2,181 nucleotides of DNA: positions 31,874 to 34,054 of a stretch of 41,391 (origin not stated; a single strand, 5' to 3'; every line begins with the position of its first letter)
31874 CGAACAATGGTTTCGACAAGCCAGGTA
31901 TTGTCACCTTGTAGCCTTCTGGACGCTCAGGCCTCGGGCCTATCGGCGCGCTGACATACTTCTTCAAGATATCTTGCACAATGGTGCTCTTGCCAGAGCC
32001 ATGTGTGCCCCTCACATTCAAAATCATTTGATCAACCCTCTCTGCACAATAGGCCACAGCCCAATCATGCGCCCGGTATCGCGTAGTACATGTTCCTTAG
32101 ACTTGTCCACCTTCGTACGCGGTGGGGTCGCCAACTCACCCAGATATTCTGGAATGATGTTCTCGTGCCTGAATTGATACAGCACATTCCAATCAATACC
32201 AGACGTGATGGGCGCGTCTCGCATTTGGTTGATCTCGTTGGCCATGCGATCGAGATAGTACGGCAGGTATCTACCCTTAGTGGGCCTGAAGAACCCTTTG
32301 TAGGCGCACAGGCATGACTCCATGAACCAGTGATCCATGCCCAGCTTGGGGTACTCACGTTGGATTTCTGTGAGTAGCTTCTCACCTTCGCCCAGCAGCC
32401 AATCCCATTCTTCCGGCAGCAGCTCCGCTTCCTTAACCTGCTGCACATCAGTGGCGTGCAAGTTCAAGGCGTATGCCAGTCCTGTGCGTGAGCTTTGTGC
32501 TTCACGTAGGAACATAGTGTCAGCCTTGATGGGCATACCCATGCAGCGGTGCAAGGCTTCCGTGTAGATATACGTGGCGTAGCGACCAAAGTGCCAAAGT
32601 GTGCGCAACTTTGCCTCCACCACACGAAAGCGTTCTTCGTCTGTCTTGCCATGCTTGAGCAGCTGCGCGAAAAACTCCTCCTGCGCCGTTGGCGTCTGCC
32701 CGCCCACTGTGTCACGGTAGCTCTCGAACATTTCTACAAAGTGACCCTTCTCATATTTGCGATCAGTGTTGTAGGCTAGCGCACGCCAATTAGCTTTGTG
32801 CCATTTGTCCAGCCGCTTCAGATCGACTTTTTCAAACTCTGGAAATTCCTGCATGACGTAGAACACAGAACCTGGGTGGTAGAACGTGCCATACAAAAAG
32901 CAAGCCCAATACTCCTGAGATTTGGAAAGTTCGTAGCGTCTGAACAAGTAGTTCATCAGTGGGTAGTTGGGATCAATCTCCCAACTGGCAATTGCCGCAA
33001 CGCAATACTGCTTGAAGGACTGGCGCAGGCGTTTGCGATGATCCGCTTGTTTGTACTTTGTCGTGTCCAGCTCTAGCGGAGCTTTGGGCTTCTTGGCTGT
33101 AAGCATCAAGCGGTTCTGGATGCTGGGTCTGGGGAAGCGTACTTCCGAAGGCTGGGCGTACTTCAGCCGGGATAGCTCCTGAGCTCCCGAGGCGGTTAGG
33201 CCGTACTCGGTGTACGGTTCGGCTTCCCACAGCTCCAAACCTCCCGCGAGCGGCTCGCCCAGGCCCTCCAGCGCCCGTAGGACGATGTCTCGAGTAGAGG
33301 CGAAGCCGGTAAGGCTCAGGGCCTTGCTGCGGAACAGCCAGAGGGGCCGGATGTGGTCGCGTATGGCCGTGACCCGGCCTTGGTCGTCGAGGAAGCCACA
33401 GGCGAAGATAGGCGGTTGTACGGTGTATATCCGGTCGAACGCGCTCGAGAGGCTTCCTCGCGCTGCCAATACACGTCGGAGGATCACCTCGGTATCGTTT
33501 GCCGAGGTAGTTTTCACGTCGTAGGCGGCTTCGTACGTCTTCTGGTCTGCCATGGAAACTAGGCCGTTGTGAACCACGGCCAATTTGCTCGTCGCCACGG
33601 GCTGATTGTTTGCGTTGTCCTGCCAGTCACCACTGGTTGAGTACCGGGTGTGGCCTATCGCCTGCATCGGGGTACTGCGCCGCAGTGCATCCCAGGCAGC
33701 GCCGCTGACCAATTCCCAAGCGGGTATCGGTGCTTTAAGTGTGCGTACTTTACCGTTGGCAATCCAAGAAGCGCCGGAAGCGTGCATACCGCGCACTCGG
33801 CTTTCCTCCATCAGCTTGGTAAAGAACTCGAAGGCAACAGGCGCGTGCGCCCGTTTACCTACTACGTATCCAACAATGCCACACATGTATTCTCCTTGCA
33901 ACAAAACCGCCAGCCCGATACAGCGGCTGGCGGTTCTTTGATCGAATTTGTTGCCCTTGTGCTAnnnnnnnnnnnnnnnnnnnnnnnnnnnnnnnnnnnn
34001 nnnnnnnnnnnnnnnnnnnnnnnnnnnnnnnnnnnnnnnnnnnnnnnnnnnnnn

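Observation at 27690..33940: Operon with the hallmarks of thymidine replacement and post-replicative hypermodification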

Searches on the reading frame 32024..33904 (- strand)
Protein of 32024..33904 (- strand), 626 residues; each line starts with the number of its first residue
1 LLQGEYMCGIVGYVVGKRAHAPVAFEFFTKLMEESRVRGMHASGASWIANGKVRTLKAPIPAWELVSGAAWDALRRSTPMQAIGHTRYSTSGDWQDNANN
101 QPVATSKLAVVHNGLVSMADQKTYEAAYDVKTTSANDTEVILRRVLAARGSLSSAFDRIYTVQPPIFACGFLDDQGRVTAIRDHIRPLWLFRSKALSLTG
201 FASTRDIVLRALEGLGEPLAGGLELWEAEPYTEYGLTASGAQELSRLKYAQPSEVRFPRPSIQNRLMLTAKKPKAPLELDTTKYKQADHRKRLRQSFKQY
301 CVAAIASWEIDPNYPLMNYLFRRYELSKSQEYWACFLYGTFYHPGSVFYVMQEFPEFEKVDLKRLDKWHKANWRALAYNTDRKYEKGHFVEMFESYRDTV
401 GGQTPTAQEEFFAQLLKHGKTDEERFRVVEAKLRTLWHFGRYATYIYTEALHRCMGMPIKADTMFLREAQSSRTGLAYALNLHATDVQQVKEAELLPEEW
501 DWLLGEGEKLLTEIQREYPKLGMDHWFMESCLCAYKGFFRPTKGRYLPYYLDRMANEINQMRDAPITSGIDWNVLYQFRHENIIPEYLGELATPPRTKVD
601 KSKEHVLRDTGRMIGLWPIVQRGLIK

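Call 3: search_protein_families(library=pfam, proteins=[window:32024-33904:-], max_evalue=0.1)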
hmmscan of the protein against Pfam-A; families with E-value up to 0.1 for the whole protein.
window:32024-33904:- (626 aa): 4 families
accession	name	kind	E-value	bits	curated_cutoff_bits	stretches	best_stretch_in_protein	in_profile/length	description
PF18724.6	ADDT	-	3.1e-21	76.6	26.2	1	315-536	8-226/232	Amino acid:DNA transferase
PF13522.11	GATase_6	-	1.2e-09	38.8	27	1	81-184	12-110/130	Glutamine amidotransferase domain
PF18746.6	aGPT-Pplase3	-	0.00021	21.2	25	1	361-477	100-226/279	Alpha-glutamyl/putrescinyl thymine pyrophosphorylase clade 3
PF22875.4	Glu2-Pro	-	0.019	15.5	27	1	369-448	43-118/130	Glu2-Pro domain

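Call 4: search_protein_families(library=phrogs, proteins=[window:32024-33904:-], max_evalue=0.01)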
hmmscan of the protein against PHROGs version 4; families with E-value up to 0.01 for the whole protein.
window:32024-33904:- (626 aa): 6 families
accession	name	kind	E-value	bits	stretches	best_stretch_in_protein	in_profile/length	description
phrog_3271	-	unknown function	1.5e-40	140.4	1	276-619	19-373/414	-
phrog_14519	-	moron, auxiliary metabolic gene and host takeover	6.6e-15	56.1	1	7-143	1-135/295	glutamine amidotransferase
phrog_4736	-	other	4.6e-13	50.4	1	7-125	1-117/498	L-glutamine-D-fructose-6-phosphate aminotransferase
phrog_13807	-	unknown function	1.5e-10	41.1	1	7-149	1-138/609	-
phrog_6364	-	unknown function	1.5e-08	35.2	1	290-463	5-165/287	-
phrog_26846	-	unknown function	0.00015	21.5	1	7-143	1-133/502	-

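Call 20: find_homologous_proteins(query=window:32027-33886:-)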
Query window:32027-33886:- (620 aa): 184 proteins with E <= 0.001 among 8000 candidates; the best 120 are listed.
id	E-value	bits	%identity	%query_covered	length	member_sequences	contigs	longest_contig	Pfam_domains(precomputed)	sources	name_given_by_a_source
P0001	0.0e+0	1454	100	100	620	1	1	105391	PF13522.12,PF18724.7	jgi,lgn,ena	-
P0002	1.6e-268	910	65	100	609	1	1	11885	PF13522.12,PF18724.7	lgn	-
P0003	2.2e-266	903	65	100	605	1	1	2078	PF13522.12,PF18746.7,PF18724.7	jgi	jgi:hypothetical protein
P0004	2.2e-266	903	64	100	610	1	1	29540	PF13522.12,PF18724.7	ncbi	-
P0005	3.0e-266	903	64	100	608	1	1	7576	PF13522.12,PF18724.7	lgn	-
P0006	1.2e-260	884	63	100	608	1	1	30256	PF13522.12,PF18746.7,PF18724.7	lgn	-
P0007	1.8e-257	874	64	100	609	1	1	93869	PF13522.12,PF18724.7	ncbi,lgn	-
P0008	8.4e-256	868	63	100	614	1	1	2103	PF13522.12,PF18724.7,PF13537.12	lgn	-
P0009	2.1e-255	867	63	100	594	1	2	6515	PF13522.12,PF18724.7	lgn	-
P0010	1.7e-251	854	63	100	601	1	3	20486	PF13522.12,PF18724.7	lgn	-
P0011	1.0e-250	852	61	100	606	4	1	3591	PF13522.12,PF18746.7,PF18724.7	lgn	-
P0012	1.9e-250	851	61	100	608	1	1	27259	PF13522.12,PF18746.7,PF18724.7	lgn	-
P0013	2.8e-249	847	61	100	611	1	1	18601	PF13522.12,PF18724.7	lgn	-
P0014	1.7e-245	834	59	100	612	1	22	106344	PF13522.12,PF18746.7,PF18724.7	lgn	-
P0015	2.1e-245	834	60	100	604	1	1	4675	PF13522.12,PF18746.7,PF18724.7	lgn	-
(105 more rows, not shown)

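Call 21: find_encoding_contigs(protein=P0001, flank=10000, max_places=3)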
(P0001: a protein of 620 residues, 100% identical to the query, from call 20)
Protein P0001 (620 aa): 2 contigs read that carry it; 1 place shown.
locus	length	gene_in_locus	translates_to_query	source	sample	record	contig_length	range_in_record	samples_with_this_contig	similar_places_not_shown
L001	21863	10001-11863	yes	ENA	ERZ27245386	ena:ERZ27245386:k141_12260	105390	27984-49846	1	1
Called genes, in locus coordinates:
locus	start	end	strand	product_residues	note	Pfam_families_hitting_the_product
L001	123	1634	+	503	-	PF00176:SNF2-rel_dom, PF00270:DEAD (faint), PF04851:ResIII (weak)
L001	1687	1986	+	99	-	-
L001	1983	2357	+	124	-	-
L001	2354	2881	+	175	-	-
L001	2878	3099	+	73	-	-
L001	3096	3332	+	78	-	-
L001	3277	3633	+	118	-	-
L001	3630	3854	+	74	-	-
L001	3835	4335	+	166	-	PF19474:DUF6011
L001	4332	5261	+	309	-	-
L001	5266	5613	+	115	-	PF10686:YAcAr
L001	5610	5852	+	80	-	-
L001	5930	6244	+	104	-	-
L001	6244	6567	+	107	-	-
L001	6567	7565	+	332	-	PF10979:DUF2786, PF23771:DUF7168 (weak)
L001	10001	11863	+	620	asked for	PF13522:GATase_6, PF18724:ADDT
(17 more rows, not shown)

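Call 22: find_encoding_contigs(protein=P0007, flank=10000, max_places=3)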
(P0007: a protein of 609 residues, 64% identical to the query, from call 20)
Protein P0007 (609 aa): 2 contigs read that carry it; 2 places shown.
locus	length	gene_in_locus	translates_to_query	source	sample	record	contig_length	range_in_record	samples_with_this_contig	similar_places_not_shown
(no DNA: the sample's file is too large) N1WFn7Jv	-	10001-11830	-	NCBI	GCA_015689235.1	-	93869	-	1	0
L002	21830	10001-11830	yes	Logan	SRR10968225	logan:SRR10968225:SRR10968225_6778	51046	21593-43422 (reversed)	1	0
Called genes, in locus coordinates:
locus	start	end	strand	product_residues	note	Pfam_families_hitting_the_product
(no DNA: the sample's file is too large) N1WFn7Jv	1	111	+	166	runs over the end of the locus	-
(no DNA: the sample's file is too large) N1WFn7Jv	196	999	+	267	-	-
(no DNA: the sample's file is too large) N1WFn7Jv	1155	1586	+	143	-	PF22769:DCD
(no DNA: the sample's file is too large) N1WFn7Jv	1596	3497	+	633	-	PF00476:DNA_pol_A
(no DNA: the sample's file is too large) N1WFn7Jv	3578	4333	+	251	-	PF10926:DUF2800 (faint), PF12705:PDDEXK_1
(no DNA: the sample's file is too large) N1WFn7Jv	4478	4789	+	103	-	-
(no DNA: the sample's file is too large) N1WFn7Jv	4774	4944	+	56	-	-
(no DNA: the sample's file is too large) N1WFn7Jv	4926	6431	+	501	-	PF00176:SNF2-rel_dom, PF00270:DEAD (weak)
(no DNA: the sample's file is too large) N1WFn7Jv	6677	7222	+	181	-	PF19474:DUF6011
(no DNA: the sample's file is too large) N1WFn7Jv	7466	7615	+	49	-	-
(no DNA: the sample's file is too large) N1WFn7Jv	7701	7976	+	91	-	-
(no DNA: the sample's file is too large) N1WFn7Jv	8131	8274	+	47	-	-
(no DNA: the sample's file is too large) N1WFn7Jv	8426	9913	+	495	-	-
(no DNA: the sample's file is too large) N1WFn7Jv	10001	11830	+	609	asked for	PF13522:GATase_6, PF18724:ADDT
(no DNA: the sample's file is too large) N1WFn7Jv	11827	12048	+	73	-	-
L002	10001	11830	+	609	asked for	PF13522:GATase_6, PF18724:ADDT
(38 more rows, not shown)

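Call 28: search_dna_similar(query=window:32027-33886:-, collection=phages, mode=protein, max_rows=30, max_evalue=0.001)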
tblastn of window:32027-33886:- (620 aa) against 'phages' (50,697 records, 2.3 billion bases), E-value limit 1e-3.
Records with a match: 504; places in all: 506; records where one place covers at least 80% of the query: 0.
Best place of each record, by identity: <60% 504.
By first word of the organism name: Salmonella 164; Pseudomonas 99; Vibrio 62; Klebsiella 44; Escherichia 29; Mycobacterium 27; Dickeya 19; Serratia 10; Arthrobacter 10; Shigella 6; and 16 more.
By host as written in the record: - 104; Pseudomonas aeruginosa 39; Salmonella enterica 26; Salmonella enterica subsp. enterica serovar Enteritidis PT1 21; Mycobacterium smegmatis mc2 155 19; Klebsiella pneumoniae 19; Pseudomonas aeruginosa PAO1 17; Salmonella enterica subsp. enterica serovar Typhimurium 14; and 122 more.
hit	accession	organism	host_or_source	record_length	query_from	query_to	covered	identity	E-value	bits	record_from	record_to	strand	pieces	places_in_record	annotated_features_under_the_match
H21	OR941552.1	Microbacterium phage MO526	Microbacterium oxydans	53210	252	609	58%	25.3%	4e-9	66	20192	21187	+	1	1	hypothetical protein (x2)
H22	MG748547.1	Escherichia phage EP75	Escherichia sp.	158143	258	615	58%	25.3%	2e-11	74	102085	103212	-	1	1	hypothetical protein (x2)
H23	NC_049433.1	Escherichia phage EP75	Escherichia sp.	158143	258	615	58%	25.3%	2e-11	74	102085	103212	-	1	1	hypothetical protein | membrane protein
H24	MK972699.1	Salmonella phage SS9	Salmonella sp.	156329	258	615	58%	25.3%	3e-11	73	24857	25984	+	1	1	hypothetical protein (x2)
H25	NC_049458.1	Salmonella phage SS9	Salmonella sp.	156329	258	615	58%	25.3%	3e-11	73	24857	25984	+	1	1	hypothetical protein | membrane protein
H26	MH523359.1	Salmonella phage vB_SalM-LPST94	Salmonella enterica subsp. enterica ...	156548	258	615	58%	25.3%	3e-11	73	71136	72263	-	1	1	hypothetical protein (x2)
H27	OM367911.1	Salmonella phage PLL1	Salmonella enterica subsp. enterica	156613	258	615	58%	25.3%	3e-11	73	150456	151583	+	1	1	hypothetical protein | putative membrane protein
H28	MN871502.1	Salmonella phage SeHz-1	Salmonella enterica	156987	258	615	58%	25.3%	3e-11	73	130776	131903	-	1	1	record has no annotation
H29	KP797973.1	Salmonella phage Det7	Salmonella enterica serovar Typhimurium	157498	258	615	58%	25.3%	3e-11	73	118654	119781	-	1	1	175: hypothetical protein | 176: hypothetical protein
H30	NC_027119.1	Salmonella phage Det7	Salmonella enterica serovar Typhimurium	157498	258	615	58%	25.3%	3e-11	73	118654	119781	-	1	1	175: hypothetical protein | 176: membrane protein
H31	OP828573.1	Salmonella phage 3384-D8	Salmonella sp.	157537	258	615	58%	25.3%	3e-11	73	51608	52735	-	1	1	hypothetical protein | putative membrane protein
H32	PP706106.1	Salmonella phage SF02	Salmonella enterica BNCC 192094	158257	258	615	58%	25.3%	3e-11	73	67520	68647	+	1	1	hypothetical protein (x2)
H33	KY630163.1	Salmonella phage S8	Salmonella gallinarum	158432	258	615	58%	25.3%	3e-11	73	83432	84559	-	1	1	hypothetical protein (x2)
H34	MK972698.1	Salmonella phage SS3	Salmonella sp.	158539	258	615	58%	25.3%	3e-11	73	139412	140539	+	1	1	hypothetical protein (x2)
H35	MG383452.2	Escherichia phage FEC14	Escherichia coli O157:H7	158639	258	615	58%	25.3%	3e-11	73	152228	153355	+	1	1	hypothetical protein | putative membrane protein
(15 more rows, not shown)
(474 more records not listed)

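Call 32: find_related_loci(query=A1, collection=viral_contigs, flank=10000)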
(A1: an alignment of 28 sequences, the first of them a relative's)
Query A1 (620 aa) in viral_contigs; peptide patterns used: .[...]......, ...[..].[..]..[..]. (x = any residue, [..] = any of these).
114 stretches matched a pattern; 70 encode a relative of the query (tblastn E <= 1e-3); 70 distinct loci.
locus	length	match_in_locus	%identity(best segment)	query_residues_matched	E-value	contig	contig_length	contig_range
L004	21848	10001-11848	56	1-619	0e+0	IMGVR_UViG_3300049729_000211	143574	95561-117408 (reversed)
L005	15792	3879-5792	52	1-620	0e+0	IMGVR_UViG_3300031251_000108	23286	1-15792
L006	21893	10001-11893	49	1-619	0e+0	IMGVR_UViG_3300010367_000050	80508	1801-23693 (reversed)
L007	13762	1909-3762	47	1-618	9e-175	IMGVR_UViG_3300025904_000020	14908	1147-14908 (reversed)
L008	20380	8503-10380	42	1-619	3e-151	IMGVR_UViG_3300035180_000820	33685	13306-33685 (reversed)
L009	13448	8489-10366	42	1-619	3e-151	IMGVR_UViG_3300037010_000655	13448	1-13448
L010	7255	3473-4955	38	1-586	4e-52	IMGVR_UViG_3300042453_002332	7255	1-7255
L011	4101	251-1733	36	1-586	9e-49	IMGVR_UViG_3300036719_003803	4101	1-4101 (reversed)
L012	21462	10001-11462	33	1-584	6e-45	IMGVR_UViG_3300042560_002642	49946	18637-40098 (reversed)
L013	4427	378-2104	34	1-611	5e-45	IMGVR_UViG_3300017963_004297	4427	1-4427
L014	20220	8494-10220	34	1-611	7e-45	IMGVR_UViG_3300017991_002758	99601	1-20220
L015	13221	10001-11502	35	1-598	3e-44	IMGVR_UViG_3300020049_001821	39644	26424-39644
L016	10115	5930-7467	28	1-585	5e-44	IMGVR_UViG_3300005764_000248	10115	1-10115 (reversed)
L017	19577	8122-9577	33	1-577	7e-44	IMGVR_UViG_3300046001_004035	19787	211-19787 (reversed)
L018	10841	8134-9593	36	1-584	7e-44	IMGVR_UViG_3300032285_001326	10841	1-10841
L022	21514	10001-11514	31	1-584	6e-43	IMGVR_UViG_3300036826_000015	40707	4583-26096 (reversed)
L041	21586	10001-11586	32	1-590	9e-39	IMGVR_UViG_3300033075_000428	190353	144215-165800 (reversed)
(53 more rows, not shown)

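Call 44: search_solved_structures(query=A1, max_evalue=0.01, show_alignments=2)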
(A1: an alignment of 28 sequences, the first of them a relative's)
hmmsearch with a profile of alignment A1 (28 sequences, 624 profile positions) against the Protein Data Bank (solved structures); distinct sequences matched with E-value up to 0.01: 10.
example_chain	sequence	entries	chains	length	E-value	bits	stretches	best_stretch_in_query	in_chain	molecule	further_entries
9q0n_A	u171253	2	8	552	3.1e-12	49.1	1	2-190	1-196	Amidophosphoribosyltransferase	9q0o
9q0m_A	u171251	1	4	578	3.4e-12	49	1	2-190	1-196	Amidophosphoribosyltransferase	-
1ao0_A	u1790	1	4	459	5.5e-10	41.7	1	26-191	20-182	GLUTAMINE PHOSPHORIBOSYLPYROPHOSPHATE AMIDOTRANSFERASE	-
1gph_1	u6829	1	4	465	5.7e-10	41.6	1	26-191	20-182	GLUTAMINE PHOSPHORIBOSYL-PYROPHOSPHATE AMIDOTRANSFERASE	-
4amv_A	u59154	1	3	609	4e-09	38.8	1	1-160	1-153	GLUCOSAMINE--FRUCTOSE-6-PHOSPHATE AMINOTRANSFERASE [ISOMER IZING]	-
1xff_A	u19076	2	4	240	6.9e-09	38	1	2-160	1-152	Glucosamine--fructose-6-phosphate aminotransferase [isomerizing]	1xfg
6lbp_A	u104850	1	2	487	1.1e-08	37.3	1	2-193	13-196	Amidophosphoribosyltransferase 2, chloroplastic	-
1jxa_A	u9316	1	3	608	4.9e-08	35.2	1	2-160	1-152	glucosamine 6-phosphate synthase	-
2j6h_A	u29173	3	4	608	4.9e-08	35.2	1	2-160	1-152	GLUCOSAMINE-FRUCTOSE-6-PHOSPHATE AMINOTRANSFERASE | GLUCOSAMINE--FRUCTOSE-6-PHOSPHATE AMINOTRANSFERASE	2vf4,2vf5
3ooj_A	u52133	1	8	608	1.7e-07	33.4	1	18-160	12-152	Glucosamine/fructose-6-phosphate aminotransferase, isomerizing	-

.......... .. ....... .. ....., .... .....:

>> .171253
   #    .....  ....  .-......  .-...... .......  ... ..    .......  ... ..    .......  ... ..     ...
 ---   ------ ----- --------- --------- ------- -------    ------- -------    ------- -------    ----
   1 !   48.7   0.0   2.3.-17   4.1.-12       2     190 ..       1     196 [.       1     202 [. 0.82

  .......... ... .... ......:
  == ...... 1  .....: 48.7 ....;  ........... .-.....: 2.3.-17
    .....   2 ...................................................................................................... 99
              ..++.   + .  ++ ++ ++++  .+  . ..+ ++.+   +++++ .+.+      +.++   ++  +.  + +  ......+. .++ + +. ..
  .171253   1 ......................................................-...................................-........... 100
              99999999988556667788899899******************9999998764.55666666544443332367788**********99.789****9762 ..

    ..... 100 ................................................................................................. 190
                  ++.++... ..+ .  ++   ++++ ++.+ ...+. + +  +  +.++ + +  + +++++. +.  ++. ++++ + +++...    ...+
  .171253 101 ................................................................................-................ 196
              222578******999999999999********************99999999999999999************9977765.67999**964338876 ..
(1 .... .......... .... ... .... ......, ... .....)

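Call 48: search_protein_families(library=ncbifam, proteins=[window:32024-33886:-], max_evalue=0.01)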
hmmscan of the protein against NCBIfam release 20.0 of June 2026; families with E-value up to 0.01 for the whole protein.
window:32024-33886:- (620 aa): 3 families
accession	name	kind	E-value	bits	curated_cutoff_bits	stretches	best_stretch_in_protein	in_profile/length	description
NF001484.0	PRK00331.1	subfamily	4.3e-13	48.5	381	1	1-156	1-153/601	isomerizing glutamine--fructose-6-phosphate transaminase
TIGR01134.1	purF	equivalog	4.5e-12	46.1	350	1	2-186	1-185/432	amidophosphoribosyltransferase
TIGR01135.1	glmS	equivalog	2e-11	43.1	418.05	1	2-155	1-151/607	glutamine--fructose-6-phosphate transaminase (isomerizing)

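Call 55: predict_structure(alignment_id=A1)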
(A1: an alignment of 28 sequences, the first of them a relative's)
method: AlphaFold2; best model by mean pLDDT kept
length: 620 residues; sequences in the alignment: 28
mean_pLDDT: 93.2   pTM: 0.92
mean pLDDT of the five models: 93.2, 92.8, 92.6, 92.2, 91.9
residues with pLDDT >= 90: 519; 70-90: 90; 50-70: 11; < 50: 0
segments of 3 or more residues with pLDDT < 50: none
pLDDT, mean of each block of 10 residues (from residue 1): 96 96 97 96 97 97 96 97 85 96 96 89 94 96 94 91 97 96 95 97 91 77 97 95 84 94 88 85 96 98 96 96 95 94 94 91 94 76 95 92 95 96 95 88 97 89 84 91 85 92 97 97 96 93 96 94 95 96 93 94 95 93
secondary structure, 60 per line:
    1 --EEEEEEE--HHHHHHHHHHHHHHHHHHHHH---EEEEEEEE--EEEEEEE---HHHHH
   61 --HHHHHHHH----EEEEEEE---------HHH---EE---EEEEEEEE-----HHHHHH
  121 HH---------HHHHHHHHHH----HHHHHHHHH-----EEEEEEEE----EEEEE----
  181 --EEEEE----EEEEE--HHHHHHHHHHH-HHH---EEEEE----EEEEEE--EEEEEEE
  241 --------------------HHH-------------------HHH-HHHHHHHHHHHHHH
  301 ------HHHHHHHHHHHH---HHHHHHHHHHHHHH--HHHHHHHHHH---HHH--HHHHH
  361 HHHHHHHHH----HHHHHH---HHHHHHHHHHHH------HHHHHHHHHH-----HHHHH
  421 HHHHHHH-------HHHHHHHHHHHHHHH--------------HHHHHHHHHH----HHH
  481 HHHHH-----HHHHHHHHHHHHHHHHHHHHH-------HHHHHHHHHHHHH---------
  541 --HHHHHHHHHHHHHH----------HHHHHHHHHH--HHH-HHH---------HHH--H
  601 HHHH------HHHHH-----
elements in order: E3-9 H12-32 E36-43 E46-52 H56-60 H63-70 E75-81 E102-109 H115-122 H132-141 H146-154 E160-167 E172-176 E183-187 E192-196 H199-209 E217-221 E226-231 E234-240 H287-300 H307-318 H322-335 H338-347 H356-369 H374-379 H383-394 H401-410 H416-427 H435-449 H464-473 H478-485 H491-511 H519-531 H543-556 H567-576 H600-604 H611-615
